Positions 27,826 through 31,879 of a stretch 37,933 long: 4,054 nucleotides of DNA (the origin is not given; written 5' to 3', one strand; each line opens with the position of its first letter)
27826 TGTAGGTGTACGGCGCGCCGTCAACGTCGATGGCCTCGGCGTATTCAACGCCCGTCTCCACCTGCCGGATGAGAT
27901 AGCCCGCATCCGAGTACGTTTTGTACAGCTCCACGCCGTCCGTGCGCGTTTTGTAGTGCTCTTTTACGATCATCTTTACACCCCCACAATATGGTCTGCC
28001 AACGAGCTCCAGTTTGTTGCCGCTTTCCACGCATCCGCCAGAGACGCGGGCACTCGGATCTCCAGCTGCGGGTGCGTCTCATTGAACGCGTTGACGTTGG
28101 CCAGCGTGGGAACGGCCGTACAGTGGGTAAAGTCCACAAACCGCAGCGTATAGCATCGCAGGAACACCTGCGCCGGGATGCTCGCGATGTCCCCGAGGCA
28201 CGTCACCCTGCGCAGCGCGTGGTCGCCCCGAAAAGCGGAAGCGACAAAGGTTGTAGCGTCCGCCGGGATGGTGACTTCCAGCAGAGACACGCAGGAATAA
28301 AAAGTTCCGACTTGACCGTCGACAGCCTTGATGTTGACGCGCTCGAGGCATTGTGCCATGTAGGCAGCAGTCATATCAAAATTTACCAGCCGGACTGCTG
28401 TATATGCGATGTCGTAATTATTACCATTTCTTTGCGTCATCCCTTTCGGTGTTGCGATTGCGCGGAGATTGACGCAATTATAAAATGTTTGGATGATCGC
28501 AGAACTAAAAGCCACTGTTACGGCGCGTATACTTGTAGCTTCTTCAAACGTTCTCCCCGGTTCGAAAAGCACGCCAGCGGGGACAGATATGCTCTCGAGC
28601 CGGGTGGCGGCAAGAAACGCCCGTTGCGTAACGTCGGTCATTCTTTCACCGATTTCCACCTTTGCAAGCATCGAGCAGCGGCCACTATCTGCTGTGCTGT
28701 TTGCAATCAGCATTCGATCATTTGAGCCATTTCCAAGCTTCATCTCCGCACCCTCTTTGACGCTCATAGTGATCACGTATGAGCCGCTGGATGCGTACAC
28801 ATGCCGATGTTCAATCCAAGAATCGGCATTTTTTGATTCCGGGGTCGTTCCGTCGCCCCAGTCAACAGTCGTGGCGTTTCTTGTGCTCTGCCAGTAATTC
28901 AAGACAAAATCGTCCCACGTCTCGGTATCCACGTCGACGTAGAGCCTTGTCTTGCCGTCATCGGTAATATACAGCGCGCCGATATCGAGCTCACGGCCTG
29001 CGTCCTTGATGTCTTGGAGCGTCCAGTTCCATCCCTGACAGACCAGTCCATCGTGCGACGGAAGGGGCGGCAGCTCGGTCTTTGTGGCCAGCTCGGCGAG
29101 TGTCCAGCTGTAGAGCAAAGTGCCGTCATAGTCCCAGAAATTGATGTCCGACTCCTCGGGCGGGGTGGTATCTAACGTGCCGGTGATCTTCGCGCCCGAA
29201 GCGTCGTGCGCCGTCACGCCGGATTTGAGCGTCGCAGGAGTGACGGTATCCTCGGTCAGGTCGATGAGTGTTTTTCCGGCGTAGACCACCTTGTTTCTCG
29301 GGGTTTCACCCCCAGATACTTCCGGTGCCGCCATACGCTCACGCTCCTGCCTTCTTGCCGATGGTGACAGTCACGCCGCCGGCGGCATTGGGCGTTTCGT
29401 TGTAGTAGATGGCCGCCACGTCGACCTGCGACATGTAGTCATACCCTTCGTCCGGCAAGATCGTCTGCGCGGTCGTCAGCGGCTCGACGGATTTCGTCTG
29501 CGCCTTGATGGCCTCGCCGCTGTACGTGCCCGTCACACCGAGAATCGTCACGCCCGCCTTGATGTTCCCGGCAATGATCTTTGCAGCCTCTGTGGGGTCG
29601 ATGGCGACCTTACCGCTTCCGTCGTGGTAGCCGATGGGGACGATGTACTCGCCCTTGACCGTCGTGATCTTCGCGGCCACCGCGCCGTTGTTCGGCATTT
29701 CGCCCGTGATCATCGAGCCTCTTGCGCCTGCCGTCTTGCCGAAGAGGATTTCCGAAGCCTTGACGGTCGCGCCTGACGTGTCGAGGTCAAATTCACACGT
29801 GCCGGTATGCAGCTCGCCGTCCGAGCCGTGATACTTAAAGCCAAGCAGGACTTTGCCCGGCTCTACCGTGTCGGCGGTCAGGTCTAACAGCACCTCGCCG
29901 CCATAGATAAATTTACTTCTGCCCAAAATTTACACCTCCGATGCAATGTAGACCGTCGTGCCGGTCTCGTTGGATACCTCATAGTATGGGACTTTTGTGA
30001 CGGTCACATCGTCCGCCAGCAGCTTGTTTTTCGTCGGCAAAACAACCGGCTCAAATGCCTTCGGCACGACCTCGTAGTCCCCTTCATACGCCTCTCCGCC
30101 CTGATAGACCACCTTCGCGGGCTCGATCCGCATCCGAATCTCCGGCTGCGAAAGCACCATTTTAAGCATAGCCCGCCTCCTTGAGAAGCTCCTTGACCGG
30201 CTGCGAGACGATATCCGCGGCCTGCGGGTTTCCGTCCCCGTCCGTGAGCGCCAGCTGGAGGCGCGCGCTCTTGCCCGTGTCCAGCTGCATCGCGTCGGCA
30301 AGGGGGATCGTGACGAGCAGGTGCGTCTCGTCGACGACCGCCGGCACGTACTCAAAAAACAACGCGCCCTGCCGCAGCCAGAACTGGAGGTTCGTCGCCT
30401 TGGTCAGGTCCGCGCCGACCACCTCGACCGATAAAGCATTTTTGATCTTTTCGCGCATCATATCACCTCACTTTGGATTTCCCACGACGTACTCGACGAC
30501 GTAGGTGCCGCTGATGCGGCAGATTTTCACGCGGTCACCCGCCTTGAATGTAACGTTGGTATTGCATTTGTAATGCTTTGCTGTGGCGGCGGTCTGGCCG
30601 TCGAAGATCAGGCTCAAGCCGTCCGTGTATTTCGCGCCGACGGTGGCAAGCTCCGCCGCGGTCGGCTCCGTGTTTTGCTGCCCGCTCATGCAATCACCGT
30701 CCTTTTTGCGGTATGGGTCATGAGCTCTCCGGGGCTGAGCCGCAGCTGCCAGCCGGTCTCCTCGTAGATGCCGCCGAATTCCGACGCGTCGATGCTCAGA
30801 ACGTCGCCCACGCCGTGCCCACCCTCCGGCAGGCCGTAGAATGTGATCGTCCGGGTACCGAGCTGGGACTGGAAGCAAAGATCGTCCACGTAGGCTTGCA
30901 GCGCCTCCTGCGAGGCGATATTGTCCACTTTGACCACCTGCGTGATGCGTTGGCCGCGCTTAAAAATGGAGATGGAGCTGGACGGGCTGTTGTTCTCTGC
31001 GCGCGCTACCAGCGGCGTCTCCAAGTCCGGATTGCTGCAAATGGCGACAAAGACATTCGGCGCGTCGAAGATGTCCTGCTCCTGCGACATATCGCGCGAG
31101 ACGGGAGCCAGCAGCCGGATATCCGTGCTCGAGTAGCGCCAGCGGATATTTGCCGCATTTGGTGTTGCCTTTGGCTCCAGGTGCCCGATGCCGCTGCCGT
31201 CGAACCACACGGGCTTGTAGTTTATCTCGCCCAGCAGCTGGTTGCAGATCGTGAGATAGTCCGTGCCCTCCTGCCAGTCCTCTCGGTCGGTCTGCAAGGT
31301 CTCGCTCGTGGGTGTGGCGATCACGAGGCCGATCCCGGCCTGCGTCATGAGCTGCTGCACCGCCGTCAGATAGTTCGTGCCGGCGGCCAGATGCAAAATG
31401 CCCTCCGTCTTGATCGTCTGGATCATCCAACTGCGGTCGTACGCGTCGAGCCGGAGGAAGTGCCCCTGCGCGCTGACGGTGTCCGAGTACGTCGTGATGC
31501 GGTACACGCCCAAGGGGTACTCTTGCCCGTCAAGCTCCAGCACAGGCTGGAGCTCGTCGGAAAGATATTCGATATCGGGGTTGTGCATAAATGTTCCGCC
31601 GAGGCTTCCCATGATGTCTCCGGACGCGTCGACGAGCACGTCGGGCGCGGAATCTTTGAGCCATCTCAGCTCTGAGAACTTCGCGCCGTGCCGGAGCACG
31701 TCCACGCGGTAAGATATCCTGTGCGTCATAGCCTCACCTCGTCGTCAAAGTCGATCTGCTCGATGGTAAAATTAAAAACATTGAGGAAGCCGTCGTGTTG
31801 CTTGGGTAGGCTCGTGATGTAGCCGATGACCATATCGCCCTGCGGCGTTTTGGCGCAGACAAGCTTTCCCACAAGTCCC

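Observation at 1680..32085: Eight dispersed copies of a 17-bp GTGTC-N7-GACAC element: candidate parS-like site family spread round the whole phage circle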

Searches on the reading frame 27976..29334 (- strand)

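Call 21: search_protein_families(library=phrogs, proteins=[window:27976-29334:-], max_evalue=0.001)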
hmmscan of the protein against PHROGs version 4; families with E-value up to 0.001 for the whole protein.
window:27976-29334:- (452 aa): 3 families
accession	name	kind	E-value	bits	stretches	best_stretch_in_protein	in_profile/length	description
phrog_35892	-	unknown function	1.7e-10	40.2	1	228-402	83-265/1181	-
phrog_18805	-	unknown function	1.1e-09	38.6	2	283-448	274-427/457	-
phrog_31573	-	unknown function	7.3e-05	23.2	1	14-53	4-43/382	-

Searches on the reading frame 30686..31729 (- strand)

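Call 21: search_protein_families(library=phrogs, proteins=[window:30686-31729:-], max_evalue=0.001)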
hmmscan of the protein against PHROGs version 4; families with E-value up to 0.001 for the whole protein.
window:30686-31729:- (347 aa): 2 families
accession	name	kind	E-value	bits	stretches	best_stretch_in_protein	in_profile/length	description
phrog_1887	-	tail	2.9e-27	96.9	1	5-345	302-656/670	tail protein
phrog_26795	-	unknown function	4.6e-25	89.2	1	53-345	418-726/728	-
